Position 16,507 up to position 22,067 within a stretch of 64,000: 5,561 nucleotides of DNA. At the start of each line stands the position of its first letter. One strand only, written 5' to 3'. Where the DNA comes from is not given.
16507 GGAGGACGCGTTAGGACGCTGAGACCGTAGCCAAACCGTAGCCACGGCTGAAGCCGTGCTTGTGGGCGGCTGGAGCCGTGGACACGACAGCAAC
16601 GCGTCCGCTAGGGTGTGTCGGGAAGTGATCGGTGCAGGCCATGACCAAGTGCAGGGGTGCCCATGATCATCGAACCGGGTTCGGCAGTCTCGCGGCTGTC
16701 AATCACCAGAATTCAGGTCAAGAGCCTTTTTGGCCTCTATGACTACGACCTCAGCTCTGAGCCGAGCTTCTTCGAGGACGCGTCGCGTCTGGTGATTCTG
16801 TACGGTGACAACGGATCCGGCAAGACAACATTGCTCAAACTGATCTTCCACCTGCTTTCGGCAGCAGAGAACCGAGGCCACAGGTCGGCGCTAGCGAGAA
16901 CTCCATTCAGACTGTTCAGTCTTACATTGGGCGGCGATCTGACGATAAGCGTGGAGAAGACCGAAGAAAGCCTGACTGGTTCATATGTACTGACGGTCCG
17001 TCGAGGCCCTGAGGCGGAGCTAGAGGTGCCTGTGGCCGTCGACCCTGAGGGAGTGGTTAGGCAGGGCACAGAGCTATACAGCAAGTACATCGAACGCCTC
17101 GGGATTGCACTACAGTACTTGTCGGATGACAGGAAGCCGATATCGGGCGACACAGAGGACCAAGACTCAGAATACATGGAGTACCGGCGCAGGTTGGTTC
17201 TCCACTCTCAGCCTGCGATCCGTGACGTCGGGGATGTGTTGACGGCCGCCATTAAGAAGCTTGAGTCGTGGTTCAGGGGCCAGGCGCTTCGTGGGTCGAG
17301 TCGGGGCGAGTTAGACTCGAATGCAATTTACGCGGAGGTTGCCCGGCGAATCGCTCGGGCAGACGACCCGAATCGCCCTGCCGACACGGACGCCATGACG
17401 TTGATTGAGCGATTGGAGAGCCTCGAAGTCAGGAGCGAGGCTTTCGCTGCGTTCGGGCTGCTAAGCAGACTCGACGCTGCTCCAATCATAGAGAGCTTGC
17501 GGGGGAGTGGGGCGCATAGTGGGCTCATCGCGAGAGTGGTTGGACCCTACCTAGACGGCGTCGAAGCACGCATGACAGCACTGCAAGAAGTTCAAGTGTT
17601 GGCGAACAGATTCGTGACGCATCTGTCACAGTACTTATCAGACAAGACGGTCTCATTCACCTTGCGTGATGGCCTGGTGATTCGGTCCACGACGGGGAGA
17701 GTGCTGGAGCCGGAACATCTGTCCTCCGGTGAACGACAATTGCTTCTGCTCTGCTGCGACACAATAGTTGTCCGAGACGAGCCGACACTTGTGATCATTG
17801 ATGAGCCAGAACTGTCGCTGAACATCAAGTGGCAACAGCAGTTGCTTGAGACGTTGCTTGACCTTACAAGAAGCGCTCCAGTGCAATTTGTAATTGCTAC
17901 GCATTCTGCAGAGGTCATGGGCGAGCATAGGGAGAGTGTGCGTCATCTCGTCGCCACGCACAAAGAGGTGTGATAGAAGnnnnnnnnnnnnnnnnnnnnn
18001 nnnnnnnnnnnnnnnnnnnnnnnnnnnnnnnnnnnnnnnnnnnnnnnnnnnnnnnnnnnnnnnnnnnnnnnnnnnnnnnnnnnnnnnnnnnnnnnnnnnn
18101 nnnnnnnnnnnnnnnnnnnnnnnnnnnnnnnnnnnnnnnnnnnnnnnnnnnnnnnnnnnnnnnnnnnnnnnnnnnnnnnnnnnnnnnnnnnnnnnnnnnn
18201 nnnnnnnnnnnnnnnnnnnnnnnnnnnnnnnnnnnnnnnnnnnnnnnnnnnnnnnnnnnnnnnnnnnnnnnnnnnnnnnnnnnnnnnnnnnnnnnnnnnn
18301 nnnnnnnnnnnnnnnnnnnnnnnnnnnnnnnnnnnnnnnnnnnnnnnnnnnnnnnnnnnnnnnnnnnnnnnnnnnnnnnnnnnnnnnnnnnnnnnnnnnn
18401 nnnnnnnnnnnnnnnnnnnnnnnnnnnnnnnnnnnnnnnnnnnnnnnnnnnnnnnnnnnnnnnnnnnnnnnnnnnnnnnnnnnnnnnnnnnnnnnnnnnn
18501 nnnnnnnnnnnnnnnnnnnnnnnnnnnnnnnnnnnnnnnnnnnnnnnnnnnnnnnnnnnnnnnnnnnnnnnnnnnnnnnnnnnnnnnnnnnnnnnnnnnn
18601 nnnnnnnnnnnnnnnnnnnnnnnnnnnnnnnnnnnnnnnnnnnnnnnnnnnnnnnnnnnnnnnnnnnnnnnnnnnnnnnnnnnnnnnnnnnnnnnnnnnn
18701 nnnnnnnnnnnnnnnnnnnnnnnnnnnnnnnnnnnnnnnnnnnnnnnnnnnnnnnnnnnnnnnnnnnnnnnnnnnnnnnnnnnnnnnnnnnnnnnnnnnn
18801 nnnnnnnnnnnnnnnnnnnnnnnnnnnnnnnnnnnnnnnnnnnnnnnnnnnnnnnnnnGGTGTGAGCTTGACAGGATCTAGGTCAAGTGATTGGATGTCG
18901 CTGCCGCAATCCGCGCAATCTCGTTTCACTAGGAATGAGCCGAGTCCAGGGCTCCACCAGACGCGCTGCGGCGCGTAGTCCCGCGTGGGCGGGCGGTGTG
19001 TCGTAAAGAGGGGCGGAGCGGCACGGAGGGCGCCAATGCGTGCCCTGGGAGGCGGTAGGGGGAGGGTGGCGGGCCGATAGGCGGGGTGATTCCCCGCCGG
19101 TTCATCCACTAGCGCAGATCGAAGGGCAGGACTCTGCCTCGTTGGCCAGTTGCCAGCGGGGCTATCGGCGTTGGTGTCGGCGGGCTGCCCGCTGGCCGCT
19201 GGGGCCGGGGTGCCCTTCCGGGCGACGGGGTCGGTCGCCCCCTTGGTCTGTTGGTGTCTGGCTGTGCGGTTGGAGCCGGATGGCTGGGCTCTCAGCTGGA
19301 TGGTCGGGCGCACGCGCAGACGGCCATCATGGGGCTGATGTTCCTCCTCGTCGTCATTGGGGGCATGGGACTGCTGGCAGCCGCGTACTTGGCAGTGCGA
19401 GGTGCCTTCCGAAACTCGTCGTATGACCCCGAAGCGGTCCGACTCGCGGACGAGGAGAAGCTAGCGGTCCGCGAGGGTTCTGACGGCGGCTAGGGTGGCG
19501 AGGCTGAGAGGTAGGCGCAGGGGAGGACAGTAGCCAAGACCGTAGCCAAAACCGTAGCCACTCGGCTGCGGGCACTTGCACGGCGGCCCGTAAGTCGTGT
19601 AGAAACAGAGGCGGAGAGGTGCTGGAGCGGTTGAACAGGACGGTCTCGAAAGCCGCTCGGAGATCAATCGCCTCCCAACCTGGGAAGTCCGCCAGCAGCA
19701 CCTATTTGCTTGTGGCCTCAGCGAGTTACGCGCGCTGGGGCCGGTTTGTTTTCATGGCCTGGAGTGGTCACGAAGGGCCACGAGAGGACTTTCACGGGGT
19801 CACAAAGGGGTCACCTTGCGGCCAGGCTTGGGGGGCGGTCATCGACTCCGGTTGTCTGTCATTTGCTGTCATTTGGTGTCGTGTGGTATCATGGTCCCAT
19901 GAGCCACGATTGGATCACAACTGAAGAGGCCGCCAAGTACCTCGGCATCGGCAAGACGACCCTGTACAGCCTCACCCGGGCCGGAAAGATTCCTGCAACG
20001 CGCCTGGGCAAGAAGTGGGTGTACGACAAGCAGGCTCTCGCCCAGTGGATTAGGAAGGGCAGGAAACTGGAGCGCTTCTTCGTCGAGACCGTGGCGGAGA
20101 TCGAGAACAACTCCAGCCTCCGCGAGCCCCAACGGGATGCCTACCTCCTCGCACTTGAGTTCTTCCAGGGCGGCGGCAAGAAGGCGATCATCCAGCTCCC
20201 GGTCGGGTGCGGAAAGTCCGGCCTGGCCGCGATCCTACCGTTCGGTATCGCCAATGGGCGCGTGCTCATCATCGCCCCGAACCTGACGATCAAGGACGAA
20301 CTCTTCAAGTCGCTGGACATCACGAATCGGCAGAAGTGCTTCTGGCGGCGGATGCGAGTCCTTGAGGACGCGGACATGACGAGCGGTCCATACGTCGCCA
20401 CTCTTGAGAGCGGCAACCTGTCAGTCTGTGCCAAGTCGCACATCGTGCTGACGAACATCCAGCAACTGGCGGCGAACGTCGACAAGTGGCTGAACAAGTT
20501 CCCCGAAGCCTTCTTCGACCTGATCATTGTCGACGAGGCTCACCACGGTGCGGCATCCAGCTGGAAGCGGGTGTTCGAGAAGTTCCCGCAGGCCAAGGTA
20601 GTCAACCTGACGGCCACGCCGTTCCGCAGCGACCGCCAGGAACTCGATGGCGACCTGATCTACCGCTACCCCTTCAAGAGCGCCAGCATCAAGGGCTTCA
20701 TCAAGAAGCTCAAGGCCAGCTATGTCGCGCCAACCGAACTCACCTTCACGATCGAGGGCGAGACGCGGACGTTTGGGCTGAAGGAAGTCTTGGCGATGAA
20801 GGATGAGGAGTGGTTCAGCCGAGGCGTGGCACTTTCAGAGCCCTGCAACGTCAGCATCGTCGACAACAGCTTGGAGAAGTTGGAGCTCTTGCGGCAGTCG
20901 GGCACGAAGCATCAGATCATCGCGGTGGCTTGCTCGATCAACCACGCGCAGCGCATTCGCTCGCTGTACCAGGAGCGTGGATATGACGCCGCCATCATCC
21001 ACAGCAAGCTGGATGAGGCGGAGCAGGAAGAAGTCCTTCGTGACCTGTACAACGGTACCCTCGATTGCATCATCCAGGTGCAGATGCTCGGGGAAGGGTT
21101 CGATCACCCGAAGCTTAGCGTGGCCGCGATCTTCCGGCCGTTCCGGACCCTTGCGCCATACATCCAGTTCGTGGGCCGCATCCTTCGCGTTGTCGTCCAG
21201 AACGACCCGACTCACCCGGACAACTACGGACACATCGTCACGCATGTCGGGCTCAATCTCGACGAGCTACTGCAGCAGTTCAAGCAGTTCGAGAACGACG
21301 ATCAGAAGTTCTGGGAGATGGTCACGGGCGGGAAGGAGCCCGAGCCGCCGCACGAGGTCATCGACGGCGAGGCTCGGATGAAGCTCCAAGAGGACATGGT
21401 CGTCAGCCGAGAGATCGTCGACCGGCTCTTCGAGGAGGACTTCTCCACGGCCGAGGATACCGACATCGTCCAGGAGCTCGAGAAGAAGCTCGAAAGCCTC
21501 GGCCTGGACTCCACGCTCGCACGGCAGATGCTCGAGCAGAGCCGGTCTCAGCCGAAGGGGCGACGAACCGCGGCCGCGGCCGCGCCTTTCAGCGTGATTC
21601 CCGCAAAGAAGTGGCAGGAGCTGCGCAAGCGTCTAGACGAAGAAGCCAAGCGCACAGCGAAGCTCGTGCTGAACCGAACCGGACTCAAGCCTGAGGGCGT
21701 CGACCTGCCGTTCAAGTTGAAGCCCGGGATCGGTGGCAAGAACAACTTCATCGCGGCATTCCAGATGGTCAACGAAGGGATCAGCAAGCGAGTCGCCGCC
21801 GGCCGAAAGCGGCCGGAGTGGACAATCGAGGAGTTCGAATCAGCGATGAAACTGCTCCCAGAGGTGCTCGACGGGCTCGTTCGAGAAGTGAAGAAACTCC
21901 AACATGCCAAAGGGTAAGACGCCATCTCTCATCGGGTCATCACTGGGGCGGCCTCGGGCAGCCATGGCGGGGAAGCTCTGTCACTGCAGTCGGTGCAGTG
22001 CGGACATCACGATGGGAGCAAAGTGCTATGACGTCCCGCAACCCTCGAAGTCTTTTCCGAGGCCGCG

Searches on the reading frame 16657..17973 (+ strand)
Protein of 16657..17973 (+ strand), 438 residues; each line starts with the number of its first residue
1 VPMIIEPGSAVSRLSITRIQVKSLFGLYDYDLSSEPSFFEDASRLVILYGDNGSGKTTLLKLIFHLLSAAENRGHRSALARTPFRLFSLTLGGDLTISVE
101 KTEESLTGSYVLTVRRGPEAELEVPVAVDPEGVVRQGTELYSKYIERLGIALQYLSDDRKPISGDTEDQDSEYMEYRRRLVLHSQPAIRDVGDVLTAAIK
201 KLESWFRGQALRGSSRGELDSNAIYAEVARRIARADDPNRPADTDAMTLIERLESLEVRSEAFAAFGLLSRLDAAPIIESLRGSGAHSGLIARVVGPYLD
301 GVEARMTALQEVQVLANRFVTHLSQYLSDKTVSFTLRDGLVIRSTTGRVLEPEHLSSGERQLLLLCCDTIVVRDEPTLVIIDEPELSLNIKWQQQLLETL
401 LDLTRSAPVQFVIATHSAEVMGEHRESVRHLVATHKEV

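Call 8: search_protein_families(library=pfam, proteins=[window:16657-17973:+], max_evalue=0.01)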
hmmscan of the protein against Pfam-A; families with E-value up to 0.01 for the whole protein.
window:16657-17973:+ (438 aa): 11 families
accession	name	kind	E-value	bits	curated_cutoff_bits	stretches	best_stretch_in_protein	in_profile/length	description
PF13304.12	AAA_21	-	6.4e-22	79.4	27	2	346-421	229-303/304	AAA domain, putative AbiEii toxin, Type IV TA system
PF13175.12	AAA_15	-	1.1e-11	45.5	32.1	1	337-419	291-372/374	AAA ATPase domain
PF00005.33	ABC_tran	-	1.2e-08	36.1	25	1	43-71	11-39/137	ABC transporter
PF02463.25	SMC_N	-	3e-08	33.8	40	2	348-429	130-210/220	RecF/RecN/SMC N terminal domain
PF13401.12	AAA_22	-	2.4e-06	28.3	27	0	44-75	6-33/130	AAA domain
PF13191.12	AAA_16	-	6.7e-05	23.9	32.6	1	42-87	23-69/167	AAA ATPase domain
PF05729.18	NACHT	-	0.00036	20.8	26.7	1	44-71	1-28/167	NACHT domain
PF13166.12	AAA_13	-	0.00051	19.3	36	1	39-67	12-40/713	AAA domain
PF13476.12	AAA_23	-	0.00062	20.9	27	1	43-69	19-45/201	AAA domain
PF00004.35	AAA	-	0.0047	17.8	21.2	0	46-68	1-23/131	ATPase family associated with various cellular activities (AAA)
PF13555.12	AAA_29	-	0.007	16.5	27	0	45-71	24-50/61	P-loop containing region of AAA domain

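Call 58: search_protein_families(library=padloc, proteins=[window:16657-17973:+], max_evalue=0.0001)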
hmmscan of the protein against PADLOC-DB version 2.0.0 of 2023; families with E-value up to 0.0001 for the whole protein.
window:16657-17973:+ (438 aa): 82 families (the best 25 are shown)
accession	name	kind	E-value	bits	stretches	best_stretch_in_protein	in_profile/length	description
PDLC04164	AriA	-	2.8e-25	87.3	1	319-423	134-238/253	-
PDLC02980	AriA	-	1.5e-22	78.9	2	345-421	228-303/304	-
PDLC00289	PtuA1|PtuA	-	1.6e-20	71.5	1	344-428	217-300/404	AAA ATPase domain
PDLC04135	mad3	-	4.5e-18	63.9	1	43-421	22-327/374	mads_3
PDLC00271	PtuA1|PtuA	-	1.3e-15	55.9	1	306-427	204-328/421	AAA ATPase domain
PDLC00266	PtuA1|PtuA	-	5.2e-15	53.7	1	348-423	306-382/483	AAA ATPase domain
PDLC02979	AriA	-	1.2e-14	52.9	1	346-419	291-371/373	-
PDLC03878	NsnB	-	1.3e-14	52.7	1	345-434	207-294/345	-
PDLC00285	PtuA1|PtuA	-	2.4e-14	51.4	1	350-421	258-330/432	AAA ATPase domain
PDLC00303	PtuA1|PtuA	-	4.5e-14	50.3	1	345-420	206-281/386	AAA ATPase domain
PDLC00283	PtuA1|PtuA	-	5.1e-14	50.2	1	336-421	258-344/448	AAA ATPase domain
PDLC00278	PtuA1|PtuA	-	2.1e-13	48.3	1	326-431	226-342/436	AAA ATPase domain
PDLC00273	PtuA1|PtuA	-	2.8e-13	47.6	1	349-422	197-270/375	AAA ATPase domain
PDLC00265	PtuA1|PtuA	-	6.9e-13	46.5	1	353-417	303-368/479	AAA ATPase domain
PDLC02914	ATPase-Toprim_I-B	-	1.1e-12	45.9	1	343-426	173-253/443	-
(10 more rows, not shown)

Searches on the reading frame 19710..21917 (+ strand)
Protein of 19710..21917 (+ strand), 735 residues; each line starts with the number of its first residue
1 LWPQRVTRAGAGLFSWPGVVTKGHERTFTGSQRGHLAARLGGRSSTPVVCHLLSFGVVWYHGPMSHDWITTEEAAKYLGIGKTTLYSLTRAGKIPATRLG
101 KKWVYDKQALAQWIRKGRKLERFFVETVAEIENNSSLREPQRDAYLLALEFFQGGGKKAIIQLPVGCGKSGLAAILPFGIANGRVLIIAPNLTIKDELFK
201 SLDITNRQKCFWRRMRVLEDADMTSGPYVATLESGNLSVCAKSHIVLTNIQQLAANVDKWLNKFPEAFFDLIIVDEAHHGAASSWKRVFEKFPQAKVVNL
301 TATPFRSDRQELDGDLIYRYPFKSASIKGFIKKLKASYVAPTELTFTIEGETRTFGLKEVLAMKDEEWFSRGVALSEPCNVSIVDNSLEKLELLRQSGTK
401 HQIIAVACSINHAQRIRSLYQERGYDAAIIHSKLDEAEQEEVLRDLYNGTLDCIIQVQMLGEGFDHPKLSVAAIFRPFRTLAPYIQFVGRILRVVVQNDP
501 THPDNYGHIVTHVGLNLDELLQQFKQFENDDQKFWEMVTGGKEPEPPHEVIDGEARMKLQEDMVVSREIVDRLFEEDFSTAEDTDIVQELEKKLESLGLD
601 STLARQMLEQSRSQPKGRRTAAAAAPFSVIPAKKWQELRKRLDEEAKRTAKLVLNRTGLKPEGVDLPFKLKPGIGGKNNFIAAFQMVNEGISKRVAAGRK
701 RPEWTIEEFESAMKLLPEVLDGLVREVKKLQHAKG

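Call 8: search_protein_families(library=pfam, proteins=[window:19710-21917:+], max_evalue=0.01)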
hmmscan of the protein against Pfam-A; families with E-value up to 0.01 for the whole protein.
window:19710-21917:+ (735 aa): 6 families
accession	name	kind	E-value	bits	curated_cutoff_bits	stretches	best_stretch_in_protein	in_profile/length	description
PF04851.21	ResIII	-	2.2e-24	86.6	22.5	1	136-306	3-164/164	Type III restriction enzyme, res subunit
PF12728.13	HTH_17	-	3.2e-17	62.9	27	1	68-117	1-50/51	Helix-turn-helix domain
PF00271.37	Helicase_C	-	3.1e-14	53.6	23.5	1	393-494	9-109/110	Helicase conserved C-terminal domain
PF00270.35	DEAD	-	1.2e-07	32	26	1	149-307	12-162/167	DEAD/DEAH box helicase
PF18766.7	SWI2_SNF2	-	0.00011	22.4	26.7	1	242-329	92-183/221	SWI2/SNF2 ATPase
PF13338.12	AbiEi_4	-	0.0052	17.3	25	0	65-94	10-38/49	Transcriptional regulator, AbiEi antitoxin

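Call 58: search_protein_families(library=padloc, proteins=[window:19710-21917:+], max_evalue=0.0001)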
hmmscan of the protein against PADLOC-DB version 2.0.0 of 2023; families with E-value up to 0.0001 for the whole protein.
window:19710-21917:+ (735 aa): 10 families
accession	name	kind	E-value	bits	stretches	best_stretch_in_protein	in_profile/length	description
PDLC03659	mREase_IV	-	2.1e-16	57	1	243-494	314-553/945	Type IV methyl-directed restriction enzyme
PDLC02707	PbeA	-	6.2e-15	52.8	1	392-494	510-617/672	PbeA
PDLC03658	mREase_IV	-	2.8e-13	46.5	1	245-495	314-546/953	Type IV methyl-directed restriction enzyme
PDLC02704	PbeA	-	2.3e-12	44.2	1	411-495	548-632/682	PbeA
PDLC04133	mad1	-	4.1e-11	41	1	64-116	1-53/60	mads_1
PDLC03049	REase_I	-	2.5e-10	37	1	245-336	259-358/807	Type I restriction enzyme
PDLC02706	PbeA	-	2.8e-09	34.1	0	242-307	370-434/722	PbeA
PDLC02870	DpdF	-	4.6e-07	26.7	1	396-491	222-317/534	DpdF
PDLC01439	typeIV_DinG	-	7.9e-05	19.5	0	135-209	15-85/575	CAS-IV-A; associated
PDLC03928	PsyrT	-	9e-05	18.9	0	408-491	249-332/689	-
